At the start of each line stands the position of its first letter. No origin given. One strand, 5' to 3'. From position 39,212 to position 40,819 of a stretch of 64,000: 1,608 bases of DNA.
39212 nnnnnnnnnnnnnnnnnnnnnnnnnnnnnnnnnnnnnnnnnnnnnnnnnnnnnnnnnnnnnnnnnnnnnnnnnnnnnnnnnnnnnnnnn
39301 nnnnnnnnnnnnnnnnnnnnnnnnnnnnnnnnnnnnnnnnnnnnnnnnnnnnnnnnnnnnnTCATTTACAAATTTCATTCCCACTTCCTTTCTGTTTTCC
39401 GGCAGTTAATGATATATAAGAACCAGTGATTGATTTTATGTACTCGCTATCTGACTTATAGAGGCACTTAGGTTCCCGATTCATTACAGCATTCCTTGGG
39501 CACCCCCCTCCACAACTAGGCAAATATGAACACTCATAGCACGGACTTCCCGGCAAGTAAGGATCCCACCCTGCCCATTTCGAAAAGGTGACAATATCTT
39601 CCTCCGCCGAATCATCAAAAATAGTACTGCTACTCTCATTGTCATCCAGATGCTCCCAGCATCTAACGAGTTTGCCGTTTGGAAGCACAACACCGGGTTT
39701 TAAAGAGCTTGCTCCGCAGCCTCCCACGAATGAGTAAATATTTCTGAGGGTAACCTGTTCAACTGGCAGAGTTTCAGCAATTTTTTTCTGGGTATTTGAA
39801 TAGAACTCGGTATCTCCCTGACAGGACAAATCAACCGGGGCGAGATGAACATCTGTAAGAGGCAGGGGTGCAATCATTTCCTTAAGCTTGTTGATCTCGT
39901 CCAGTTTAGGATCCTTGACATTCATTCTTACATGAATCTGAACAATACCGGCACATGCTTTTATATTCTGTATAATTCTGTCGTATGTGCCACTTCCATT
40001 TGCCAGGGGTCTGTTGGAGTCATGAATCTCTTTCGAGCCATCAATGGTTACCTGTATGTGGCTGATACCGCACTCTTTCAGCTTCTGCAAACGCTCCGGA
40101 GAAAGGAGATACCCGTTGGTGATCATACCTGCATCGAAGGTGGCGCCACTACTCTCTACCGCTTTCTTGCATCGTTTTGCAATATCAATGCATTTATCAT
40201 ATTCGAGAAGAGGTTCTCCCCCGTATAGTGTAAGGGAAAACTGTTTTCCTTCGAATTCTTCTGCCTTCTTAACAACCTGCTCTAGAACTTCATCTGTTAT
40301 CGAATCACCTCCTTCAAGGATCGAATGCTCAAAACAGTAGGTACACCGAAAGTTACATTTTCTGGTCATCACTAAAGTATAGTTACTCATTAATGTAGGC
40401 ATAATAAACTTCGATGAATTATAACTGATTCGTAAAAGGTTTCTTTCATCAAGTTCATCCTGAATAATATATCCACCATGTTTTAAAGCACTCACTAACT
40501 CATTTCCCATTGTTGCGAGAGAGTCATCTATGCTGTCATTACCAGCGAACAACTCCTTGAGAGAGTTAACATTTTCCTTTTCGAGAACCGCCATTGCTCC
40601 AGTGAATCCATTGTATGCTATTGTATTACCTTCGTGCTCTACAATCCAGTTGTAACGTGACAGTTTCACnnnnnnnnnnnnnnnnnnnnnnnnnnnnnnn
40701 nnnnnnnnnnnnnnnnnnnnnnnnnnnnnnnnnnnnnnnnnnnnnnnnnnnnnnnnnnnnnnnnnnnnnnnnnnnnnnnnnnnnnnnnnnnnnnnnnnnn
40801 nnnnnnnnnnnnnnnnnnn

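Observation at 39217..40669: Radical SAM/SPASM enzyme immediately followed by an unannotated 46-aa Cys/His-rich triple-repeat peptide: candidate new RiPP precursor-maturase pair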

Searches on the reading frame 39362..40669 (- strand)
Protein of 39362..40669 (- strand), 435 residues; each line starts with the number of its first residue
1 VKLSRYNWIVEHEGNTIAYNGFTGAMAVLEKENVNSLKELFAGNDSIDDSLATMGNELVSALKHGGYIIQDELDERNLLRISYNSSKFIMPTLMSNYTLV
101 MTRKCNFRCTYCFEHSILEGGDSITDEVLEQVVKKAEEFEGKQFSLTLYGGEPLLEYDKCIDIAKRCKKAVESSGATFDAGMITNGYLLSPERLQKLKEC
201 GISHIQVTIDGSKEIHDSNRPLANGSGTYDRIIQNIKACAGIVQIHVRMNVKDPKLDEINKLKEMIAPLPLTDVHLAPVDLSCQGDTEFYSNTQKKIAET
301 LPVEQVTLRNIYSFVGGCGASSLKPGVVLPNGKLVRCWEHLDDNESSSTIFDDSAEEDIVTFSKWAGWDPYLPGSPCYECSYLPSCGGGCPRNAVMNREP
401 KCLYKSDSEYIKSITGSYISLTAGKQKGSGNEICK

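Call 3: search_protein_families(library=ncbifam, proteins=[window:39362-40669:-], max_evalue=1)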
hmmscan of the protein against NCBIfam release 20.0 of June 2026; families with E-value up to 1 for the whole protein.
window:39362-40669:- (435 aa): 96 families (the best 25 are shown)
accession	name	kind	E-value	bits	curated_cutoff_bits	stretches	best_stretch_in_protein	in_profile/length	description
NF038107.1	rSAM_NF038107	equivalog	1.2e-55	189.1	600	1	1-391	1-401/444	Cys-every-fifth radical SAM/SPASM peptide maturase CefB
TIGR04463.1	rSAM_vs_C_rich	equivalog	8.8e-55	186.2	525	1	6-394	1-398/438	TIGR04463 family radical SAM/SPASM RiPP maturase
TIGR04334.1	rSAM_Clo7bot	equivalog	4.3e-54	183.8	600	1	2-402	1-418/440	radical SAM/SPASM domain Clo7bot peptide maturase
NF052473.1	rSAM_FlmE_OhkG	exception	2.3e-52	178.3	500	2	1-253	1-263/481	FlmE/OhkG family radical SAM/SPASM peptide maturase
TIGR04280.1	geopep_mat_rSAM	hypoth_equivalog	6.6e-43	147.3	400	2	1-281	1-272/428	geopeptide radical SAM maturase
NF047865.1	rSAM_PapB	equivalog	1.7e-35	122.8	340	1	95-293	3-204/330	PapB family radical SAM/SPASM ranthipeptide maturase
TIGR04068.1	rSAM_ocin_clost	equivalog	1.2e-24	87.1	500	1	25-238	20-231/462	Cys-rich peptide radical SAM maturase CcpM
TIGR04136.1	rSAM_FibroRumin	equivalog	8.7e-24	84.2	400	2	49-242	49-253/458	FibroRumin system radical SAM peptide maturase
TIGR03978.1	rSAM_paired_1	equivalog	2.4e-22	79.3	370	1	68-247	55-238/466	His-Xaa-Ser system radical SAM maturase HxsB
TIGR04064.1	rSAM_nif11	equivalog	3.3e-21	75.5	518.7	1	92-238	75-223/459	nif11-like peptide radical SAM maturase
NF040492.1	not_ScfB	exception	6.5e-21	74.7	855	2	97-240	97-243/450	ScfB-related radical SAM/SPASM orphan maturase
TIGR03974.1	rSAM_six_Cys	equivalog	5.4e-20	71.7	425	1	89-239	91-244/451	thioether cross-link-forming SCIFF peptide maturase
TIGR03942.1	sulfatase_rSAM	equivalog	1.8e-19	70.1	349.45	2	102-239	8-148/363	anaerobic sulfatase maturase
NF035951.1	rSAM_RumMC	equivalog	3e-19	69.1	720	1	12-238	22-258/510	RumMC family radical SAM sactipeptide maturase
NF041707.1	rSAM_YhhB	equivalog_domain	3e-18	65.9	445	1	101-238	8-151/369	cyclophane-forming radical SAM/SPASM peptide maturase YhhB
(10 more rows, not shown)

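Call 4: search_protein_families(library=pfam, proteins=[window:39362-40669:-], max_evalue=1)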
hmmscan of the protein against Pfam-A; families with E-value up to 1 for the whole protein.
window:39362-40669:- (435 aa): 2 families
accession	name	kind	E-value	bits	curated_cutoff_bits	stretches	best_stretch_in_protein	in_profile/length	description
PF04055.27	Radical_SAM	-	9.4e-23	81.6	29.5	1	100-241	2-138/166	Radical SAM superfamily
PF13353.11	Fer4_12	-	4.1e-11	43.8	22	1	101-220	11-124/137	4Fe-4S single cluster domain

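Call 5: find_homologous_proteins(query=window:39362-40669:-, max_evalue=1e-10)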
Query window:39362-40669:- (435 aa): 1929 proteins with E <= 1e-10 among 7809 candidates; the best 120 are listed.
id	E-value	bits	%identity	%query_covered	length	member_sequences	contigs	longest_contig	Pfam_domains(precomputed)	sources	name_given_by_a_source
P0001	5.4e-298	1006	100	100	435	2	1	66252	PF04055.28,PF13353.12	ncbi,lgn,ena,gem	-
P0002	2.0e-215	734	72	98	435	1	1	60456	PF04055.28,PF13353.12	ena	-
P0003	2.5e-204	697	68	98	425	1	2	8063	PF04055.28,PF13353.12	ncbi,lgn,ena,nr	ncbi:MAG: radical SAM protein [Candidatus Sabulitectum sp.]|nr:radical SAM protein [Candidatus Sabul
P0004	4.1e-166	571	55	97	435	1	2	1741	PF04055.28,PF13353.12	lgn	-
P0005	1.1e-155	537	54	98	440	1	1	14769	PF04055.28,PF13353.12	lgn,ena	-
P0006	1.2e-155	537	54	98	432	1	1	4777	PF04055.28,PF13353.12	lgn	-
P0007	4.3e-145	502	51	99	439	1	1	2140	PF04055.28,PF13353.12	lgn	-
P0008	2.6e-87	311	36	98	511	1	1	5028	PF04055.28,PF13353.12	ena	-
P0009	1.5e-83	299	36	98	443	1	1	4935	PF04055.28,PF13353.12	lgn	-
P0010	3.0e-81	292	35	97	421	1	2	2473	PF04055.28,PF13353.12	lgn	-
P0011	2.9e-77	278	35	100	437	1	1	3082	PF04055.28,PF13353.12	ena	-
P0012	5.8e-77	277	35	96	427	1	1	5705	PF04055.28,PF13353.12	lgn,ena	-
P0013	1.8e-74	269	35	95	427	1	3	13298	PF04055.28,PF13353.12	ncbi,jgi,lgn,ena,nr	ncbi:MAG: SPASM domain-containing protein [Candidatus Sabulitectum sp.]|nr:SPASM domain-containing p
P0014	2.5e-72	262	36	98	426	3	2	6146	PF04055.28,PF13353.12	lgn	-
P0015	1.2e-70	257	33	96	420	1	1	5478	PF04055.28,PF13353.12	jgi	-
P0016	6.6e-70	254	33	93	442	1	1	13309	PF04055.28,PF13353.12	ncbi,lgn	-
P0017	6.8e-70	254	34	98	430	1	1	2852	PF04055.28,PF13353.12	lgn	-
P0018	8.2e-68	247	34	93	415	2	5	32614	PF04055.28,PF13353.12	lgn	-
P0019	2.2e-67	246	34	92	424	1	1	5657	PF04055.28,PF13353.12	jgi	-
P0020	4.2e-67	245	33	93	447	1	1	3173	PF04055.28,PF13353.12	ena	-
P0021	4.4e-67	245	34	92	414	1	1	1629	PF04055.28,PF13353.12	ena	-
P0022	8.4e-66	241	33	98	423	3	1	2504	PF04055.28,PF13353.12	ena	-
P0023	5.0e-65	238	33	92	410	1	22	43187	PF04055.28,PF13353.12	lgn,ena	-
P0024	6.4e-64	234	33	95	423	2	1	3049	PF04055.28,PF13353.12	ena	-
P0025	1.2e-63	233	34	96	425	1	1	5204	PF04055.28,PF13353.12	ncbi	-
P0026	2.6e-63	232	33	94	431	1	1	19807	PF04055.28,PF13353.12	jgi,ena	-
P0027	1.3e-62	230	32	95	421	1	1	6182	PF04055.28,PF13353.12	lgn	-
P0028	7.4e-59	218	29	95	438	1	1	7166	PF04055.28,PF13353.12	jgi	-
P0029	5.2e-57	212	33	90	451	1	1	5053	PF04055.28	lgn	-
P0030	1.3e-54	204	32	97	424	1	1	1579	PF04055.28,PF13353.12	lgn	-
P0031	7.4e-54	201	33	90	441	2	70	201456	PF04055.28,PF13353.12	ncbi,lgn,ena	-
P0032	1.3e-53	200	30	96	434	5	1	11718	PF04055.28,PF13353.12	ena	-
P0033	1.6e-53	200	31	91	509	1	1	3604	PF04055.28,PF13353.12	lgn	-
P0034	2.4e-53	200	32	90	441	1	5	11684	PF04055.28,PF13353.12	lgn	-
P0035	1.8e-51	193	32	92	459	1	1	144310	PF04055.28,PF13353.12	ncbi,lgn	-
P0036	5.1e-51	192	33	94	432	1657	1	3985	PF04055.28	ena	-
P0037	6.9e-51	191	32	86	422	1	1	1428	PF04055.28,PF13353.12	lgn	-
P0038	1.5e-50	190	30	99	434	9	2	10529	PF04055.28,PF13353.12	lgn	-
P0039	1.6e-50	190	30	92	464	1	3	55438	PF04055.28,PF13353.12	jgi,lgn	jgi:uncharacterized protein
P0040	2.4e-50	190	31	90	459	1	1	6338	PF04055.28,PF13353.12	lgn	-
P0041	6.5e-50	188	31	93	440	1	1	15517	PF04055.28,PF13353.12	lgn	-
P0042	7.4e-50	188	33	90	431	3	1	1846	PF04055.28,PF13353.12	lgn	-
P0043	8.8e-50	188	32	98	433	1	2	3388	PF04055.28,PF13353.12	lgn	-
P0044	1.3e-49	187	33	94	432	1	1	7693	PF04055.28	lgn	-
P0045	1.8e-49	187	32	100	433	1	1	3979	PF04055.28,PF13353.12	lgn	-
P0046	3.1e-49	186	31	92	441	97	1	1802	PF04055.28,PF13353.12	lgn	-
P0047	3.7e-49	186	32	92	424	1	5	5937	PF04055.28,PF13353.12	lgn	-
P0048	4.2e-49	186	34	94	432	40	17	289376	PF04055.28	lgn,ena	-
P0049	8.2e-49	185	30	91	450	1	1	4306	PF04055.28,PF13353.12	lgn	-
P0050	8.6e-49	185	32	80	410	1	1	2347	PF04055.28,PF13353.12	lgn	-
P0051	1.1e-48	184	32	92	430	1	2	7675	PF04055.28,PF13353.12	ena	-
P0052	1.5e-48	184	33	91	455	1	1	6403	PF04055.28,PF13353.12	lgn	-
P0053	2.3e-48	183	32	92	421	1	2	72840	PF04055.28,PF13353.12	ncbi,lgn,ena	-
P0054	2.3e-48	183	29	97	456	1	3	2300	PF04055.28,PF13353.12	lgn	-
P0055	3.3e-48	183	30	97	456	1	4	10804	PF04055.28,PF13353.12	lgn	-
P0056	4.2e-48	182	31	91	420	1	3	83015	PF04055.28,PF13353.12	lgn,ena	-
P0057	4.3e-48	182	32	93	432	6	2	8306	PF04055.28,PF13353.12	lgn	-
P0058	4.7e-48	182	32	90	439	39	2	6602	PF04055.28,PF13353.12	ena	-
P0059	5.5e-48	182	31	92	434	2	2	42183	PF04055.28,PF13353.12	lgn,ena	-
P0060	1.7e-47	180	30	90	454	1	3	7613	PF04055.28,PF13353.12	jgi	jgi:uncharacterized protein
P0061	2.8e-47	180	31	92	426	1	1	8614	PF04055.28,PF13353.12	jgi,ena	-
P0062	5.4e-47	179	31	92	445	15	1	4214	PF04055.28,PF13353.12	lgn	-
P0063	5.5e-47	179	31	92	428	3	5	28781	PF04055.28,PF13353.12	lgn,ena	-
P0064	6.6e-47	178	31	94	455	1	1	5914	PF04055.28,PF13353.12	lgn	-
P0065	8.5e-47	178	31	92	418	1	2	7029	PF04055.28,PF13353.12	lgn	-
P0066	1.2e-46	178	31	94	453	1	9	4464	PF04055.28,PF13353.12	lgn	-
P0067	1.5e-46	177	29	90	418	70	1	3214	PF04055.28,PF13353.12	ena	-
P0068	1.6e-46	177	28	96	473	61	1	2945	PF04055.28,PF13353.12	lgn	-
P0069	2.8e-46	176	29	94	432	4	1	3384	PF04055.28,PF13353.12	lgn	-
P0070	3.3e-46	176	31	89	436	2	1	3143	PF04055.28,PF13353.12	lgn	-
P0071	3.5e-46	176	31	97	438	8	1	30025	PF04055.28,PF13353.12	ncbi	-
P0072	4.3e-46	176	31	95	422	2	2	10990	PF04055.28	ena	-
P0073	4.5e-46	176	32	92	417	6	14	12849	PF04055.28,PF13353.12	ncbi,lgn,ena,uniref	ncbi:radical SAM protein [Peptostreptococcus anaerobius]|uniref:radical SAM protein n=1 Tax=Peptostr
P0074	5.8e-46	175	30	93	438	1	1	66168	PF04055.28,PF13353.12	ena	-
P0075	6.1e-46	175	32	91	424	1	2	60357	PF04055.28,PF13353.12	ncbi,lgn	-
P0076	6.4e-46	175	30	91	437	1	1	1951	PF04055.28,PF13353.12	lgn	-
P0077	6.8e-46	175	30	91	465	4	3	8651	PF04055.28,PF13353.12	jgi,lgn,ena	-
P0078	8.6e-46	175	31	96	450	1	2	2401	PF04055.28,PF13353.12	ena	-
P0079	9.0e-46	175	30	92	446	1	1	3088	PF04055.28,PF13353.12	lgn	-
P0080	1.2e-45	174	28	92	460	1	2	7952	PF04055.28,PF13353.12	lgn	-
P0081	1.2e-45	174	30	92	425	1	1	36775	PF04055.28,PF13353.12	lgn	-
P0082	1.5e-45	174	29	92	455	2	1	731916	PF04055.28,PF13353.12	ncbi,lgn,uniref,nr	ncbi:hypothetical protein B2H86_02740 [Clostridium botulinum]|uniref:radical SAM/SPASM domain-contai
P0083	2.4e-45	173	32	100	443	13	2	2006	PF04055.28,PF13353.12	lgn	-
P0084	2.8e-45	173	30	93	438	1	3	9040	PF04055.28,PF13353.12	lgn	-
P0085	3.2e-45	173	31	93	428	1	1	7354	PF04055.28,PF13353.12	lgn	-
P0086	4.1e-45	172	29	93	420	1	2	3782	PF04055.28,PF13353.12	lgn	-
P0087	4.1e-45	172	29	92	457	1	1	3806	PF04055.28,PF13353.12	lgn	-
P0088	4.9e-45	172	31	91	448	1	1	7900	PF04055.28,PF13353.12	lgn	-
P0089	6.8e-45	172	30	97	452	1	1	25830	PF04055.28,PF13353.12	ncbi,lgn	ncbi:MAG: radical SAM protein [Candidatus Zixiibacteriota bacterium]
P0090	1.5e-44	171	32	94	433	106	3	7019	PF04055.28,PF13353.12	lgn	-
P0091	1.6e-44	171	29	85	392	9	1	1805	PF04055.28,PF13353.12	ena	-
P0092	1.7e-44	170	28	96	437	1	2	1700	PF04055.28,PF13353.12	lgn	-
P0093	2.3e-44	170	28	94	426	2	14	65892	PF04055.28,PF13353.12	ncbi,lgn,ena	-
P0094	3.0e-44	170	28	90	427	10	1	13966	PF04055.28,PF13353.12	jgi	jgi:uncharacterized protein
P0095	3.3e-44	169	30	99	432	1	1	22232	PF04055.28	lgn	-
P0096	3.3e-44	169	29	91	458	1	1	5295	PF04055.28,PF13353.12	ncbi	-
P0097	3.5e-44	169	29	90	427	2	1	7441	PF04055.28,PF13353.12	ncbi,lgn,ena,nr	ncbi:MAG: radical SAM protein [Paramuribaculum sp.]|nr:radical SAM protein [Paramuribaculum sp.]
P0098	3.9e-44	169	30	94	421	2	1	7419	PF04055.28,PF13353.12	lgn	-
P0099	5.4e-44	169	31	94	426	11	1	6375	PF04055.28,PF13353.12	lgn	-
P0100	8.3e-44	168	29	93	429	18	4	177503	PF04055.28,PF13353.12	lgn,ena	-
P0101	8.9e-44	168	29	91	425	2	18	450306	PF04055.28,PF13353.12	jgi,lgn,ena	-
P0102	9.9e-44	168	30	90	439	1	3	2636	PF04055.28,PF13353.12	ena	-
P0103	1.1e-43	168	30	89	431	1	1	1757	PF04055.28,PF13353.12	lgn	-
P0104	1.4e-43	167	30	89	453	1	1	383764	PF04055.28,PF13353.12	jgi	jgi:uncharacterized protein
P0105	1.4e-43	167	30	92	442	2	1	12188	PF04055.28,PF13353.12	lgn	-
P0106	1.6e-43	167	29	94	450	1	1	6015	PF04055.28,PF13353.12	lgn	-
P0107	1.7e-43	167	29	91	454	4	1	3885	PF04055.28,PF13353.12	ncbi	-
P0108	1.8e-43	167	30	94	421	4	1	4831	PF04055.28,PF13353.12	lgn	-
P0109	2.0e-43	167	31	94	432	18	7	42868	PF04055.28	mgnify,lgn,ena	mgnify:FL=1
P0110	2.1e-43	167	30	91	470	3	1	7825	PF04055.28,PF13353.12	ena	-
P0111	2.1e-43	167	30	90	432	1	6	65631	PF04055.28,PF13353.12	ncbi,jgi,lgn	jgi:uncharacterized protein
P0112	2.2e-43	167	29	99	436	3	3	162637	PF04055.28,PF13353.12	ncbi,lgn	-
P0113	2.4e-43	167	29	93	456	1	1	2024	PF04055.28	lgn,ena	-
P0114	3.1e-43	166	31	90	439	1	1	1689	PF04055.28,PF13353.12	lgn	-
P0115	3.3e-43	166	31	94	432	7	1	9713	PF04055.28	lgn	-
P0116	3.3e-43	166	30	86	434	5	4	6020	PF04055.28,PF13353.12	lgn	-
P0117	5.2e-43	165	29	95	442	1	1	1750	PF04055.28,PF13353.12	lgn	-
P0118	6.3e-43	165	30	93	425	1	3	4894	PF04055.28,PF13353.12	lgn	-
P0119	8.2e-43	165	30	92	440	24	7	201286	PF04055.28,PF13353.12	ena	-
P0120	1.3e-42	164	29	89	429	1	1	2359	PF04055.28,PF13353.12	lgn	-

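Call 7: find_encoding_contigs(protein=P0002, flank=4000, max_places=2)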
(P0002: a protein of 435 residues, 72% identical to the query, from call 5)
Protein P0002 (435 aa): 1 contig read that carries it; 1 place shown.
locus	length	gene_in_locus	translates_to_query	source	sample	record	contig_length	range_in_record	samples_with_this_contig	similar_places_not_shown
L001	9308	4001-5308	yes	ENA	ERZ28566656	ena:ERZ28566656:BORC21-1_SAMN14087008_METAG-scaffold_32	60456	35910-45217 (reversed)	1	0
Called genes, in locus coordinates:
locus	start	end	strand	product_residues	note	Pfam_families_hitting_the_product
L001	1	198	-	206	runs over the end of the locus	PF14681:UPRTase, PF00156:Pribosyltran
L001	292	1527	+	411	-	PF00579:tRNA-synt_1b, PF22421:SYY_C-terminal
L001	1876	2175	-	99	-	-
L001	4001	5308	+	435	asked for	PF13353:Fer4_12, PF04055:Radical_SAM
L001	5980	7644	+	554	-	PF00664:ABC_membrane, PF00005:ABC_tran, PF02463:SMC_N (faint)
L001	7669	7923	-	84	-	-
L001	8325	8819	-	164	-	-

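Call 8: find_encoding_contigs(protein=P0003, flank=4000, max_places=2)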
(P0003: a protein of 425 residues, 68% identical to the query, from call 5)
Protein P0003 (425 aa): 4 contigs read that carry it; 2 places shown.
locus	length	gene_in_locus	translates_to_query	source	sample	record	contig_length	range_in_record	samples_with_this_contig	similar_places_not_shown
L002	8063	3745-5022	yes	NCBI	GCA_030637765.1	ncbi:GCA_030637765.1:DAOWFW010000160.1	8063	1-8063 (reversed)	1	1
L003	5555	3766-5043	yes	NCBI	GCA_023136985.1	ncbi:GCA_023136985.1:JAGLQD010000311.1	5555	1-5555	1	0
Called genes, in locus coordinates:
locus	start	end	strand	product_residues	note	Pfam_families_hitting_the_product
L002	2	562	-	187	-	?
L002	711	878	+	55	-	-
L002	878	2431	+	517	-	PF05833:NFACT_N, PF05670:NFACT-R_1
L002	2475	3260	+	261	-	-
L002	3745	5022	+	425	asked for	PF04055:Radical_SAM, PF13353:Fer4_12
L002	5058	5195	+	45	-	-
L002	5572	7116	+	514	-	PF00664:ABC_membrane, PF00005:ABC_tran, PF06414:Zeta_toxin (faint), PF02463:SMC_N (weak)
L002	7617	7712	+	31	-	-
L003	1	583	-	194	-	PF03755:YicC-like_N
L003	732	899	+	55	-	-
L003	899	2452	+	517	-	PF05833:NFACT_N, PF05670:NFACT-R_1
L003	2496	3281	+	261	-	-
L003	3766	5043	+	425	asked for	PF04055:Radical_SAM, PF13353:Fer4_12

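Call 9: find_encoding_contigs(protein=P0005, flank=4000, max_places=2)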
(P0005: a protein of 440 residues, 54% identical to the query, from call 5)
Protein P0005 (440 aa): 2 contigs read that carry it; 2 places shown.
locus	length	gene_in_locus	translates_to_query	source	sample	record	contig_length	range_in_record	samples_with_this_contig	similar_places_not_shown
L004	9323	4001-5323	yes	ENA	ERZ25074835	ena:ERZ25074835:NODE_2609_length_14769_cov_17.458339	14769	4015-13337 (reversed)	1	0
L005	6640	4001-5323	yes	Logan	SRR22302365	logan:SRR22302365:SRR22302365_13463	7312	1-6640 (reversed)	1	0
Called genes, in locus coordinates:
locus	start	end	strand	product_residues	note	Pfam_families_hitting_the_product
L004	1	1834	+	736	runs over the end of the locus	PF00324:AA_permease, PF03522:SLC12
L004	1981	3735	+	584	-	PF00664:ABC_membrane, PF02463:SMC_N (weak), PF00005:ABC_tran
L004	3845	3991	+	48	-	-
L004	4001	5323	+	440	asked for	PF13353:Fer4_12, PF04055:Radical_SAM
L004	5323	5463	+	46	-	-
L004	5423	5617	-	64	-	-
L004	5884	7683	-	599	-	PF00037:Fer4 (weak), PF12838:Fer4_7 (weak), PF14697:Fer4_21 (weak), PF14691:Fer4_20, PF01946:Thi4 (weak), PF07992:Pyr_redox_2, PF13450:NAD_binding_8, PF13738:Pyr_redox_3, +9 more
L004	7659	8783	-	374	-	PF00346:Complex1_49kDa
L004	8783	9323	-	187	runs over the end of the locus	PF00329:Complex1_30kDa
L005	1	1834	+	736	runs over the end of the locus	PF00324:AA_permease, PF03522:SLC12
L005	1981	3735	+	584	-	PF00664:ABC_membrane, PF02463:SMC_N (weak), PF00005:ABC_tran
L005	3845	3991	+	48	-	-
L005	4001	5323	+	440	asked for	PF13353:Fer4_12, PF04055:Radical_SAM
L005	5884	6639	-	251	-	?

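Call 17: find_related_loci(query=A1, collection=genome_contigs, flank=4000)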
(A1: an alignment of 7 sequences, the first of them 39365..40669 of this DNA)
Query A1 (435 aa) in genome_contigs; peptide patterns used: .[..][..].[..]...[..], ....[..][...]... (x = any residue, [..] = any of these).
16 stretches matched a pattern; 3 encode a relative of the query (tblastn E <= 1e-3); 3 distinct loci.
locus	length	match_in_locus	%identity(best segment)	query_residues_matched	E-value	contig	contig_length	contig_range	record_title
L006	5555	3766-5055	68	1-430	0e+0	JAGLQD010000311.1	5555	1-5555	MAG: Candidatus Sabulitectum sp. isolate RS_8_35 ROV157_8.bin.35.fa_311, whole genome shotgun sequence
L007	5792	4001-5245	35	1-412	8e-78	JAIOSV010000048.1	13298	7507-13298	MAG: Candidatus Sabulitectum sp. isolate SMBSF53 bin_42_k127_520638, whole genome shotgun sequence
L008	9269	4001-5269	27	4-414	1e-36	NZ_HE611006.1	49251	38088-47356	Kurthia massiliensis strain JC30, whole genome shotgun sequence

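Call 18: find_related_loci(query=A1, collection=metagenome_contigs, flank=4000)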
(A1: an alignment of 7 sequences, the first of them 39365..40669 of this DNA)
Query A1 (435 aa) in metagenome_contigs; peptide patterns used: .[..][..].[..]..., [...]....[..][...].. (x = any residue, [..] = any of these).
85 stretches matched a pattern; 8 encode a relative of the query (tblastn E <= 1e-3); 8 distinct loci.
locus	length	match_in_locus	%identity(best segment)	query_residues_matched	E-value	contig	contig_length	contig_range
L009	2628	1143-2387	35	1-412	6e-79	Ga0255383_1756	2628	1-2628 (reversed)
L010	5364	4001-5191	37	1-395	3e-76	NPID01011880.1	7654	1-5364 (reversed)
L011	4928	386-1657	34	1-429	1e-74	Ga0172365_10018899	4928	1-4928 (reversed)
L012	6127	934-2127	31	1-402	2e-62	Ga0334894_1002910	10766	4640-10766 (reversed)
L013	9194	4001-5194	31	1-402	2e-62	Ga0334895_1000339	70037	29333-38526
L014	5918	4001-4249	43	1-83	1e-11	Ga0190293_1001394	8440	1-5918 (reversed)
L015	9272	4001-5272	34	1-429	9e-75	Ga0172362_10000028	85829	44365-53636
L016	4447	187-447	36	315-402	2e-15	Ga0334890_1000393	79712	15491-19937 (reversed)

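Call 19: find_encoding_contigs(protein=P0004, flank=3000, max_places=2)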
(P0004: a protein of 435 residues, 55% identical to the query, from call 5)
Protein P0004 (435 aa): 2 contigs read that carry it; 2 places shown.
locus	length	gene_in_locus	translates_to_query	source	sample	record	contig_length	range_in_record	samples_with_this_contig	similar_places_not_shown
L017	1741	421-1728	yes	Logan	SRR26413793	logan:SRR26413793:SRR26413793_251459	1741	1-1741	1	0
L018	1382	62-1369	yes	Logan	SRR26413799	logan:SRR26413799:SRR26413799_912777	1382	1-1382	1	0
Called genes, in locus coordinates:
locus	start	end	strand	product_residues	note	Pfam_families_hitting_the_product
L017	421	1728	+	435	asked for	PF13353:Fer4_12, PF04055:Radical_SAM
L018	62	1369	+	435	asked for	PF13353:Fer4_12, PF04055:Radical_SAM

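Call 20: find_encoding_contigs(protein=P0006, flank=3000, max_places=2)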
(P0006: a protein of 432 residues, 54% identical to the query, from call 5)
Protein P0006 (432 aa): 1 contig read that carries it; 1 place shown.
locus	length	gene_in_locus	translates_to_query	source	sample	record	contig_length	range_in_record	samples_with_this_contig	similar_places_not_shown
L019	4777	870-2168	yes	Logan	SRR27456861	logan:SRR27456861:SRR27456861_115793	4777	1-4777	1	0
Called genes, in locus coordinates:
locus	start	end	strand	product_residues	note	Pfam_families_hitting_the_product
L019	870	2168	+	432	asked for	PF13353:Fer4_12, PF04055:Radical_SAM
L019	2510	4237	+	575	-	PF00664:ABC_membrane, PF00005:ABC_tran, PF02463:SMC_N (faint)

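Call 21: find_encoding_contigs(protein=P0007, flank=3000, max_places=2)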
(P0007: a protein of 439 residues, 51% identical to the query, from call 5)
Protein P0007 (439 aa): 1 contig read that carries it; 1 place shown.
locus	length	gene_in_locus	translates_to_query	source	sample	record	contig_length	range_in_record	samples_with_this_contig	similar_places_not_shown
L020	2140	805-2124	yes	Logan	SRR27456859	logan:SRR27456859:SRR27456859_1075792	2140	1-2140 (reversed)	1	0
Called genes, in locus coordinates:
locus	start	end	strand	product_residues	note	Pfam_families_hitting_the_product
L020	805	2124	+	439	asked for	PF04055:Radical_SAM, PF13353:Fer4_12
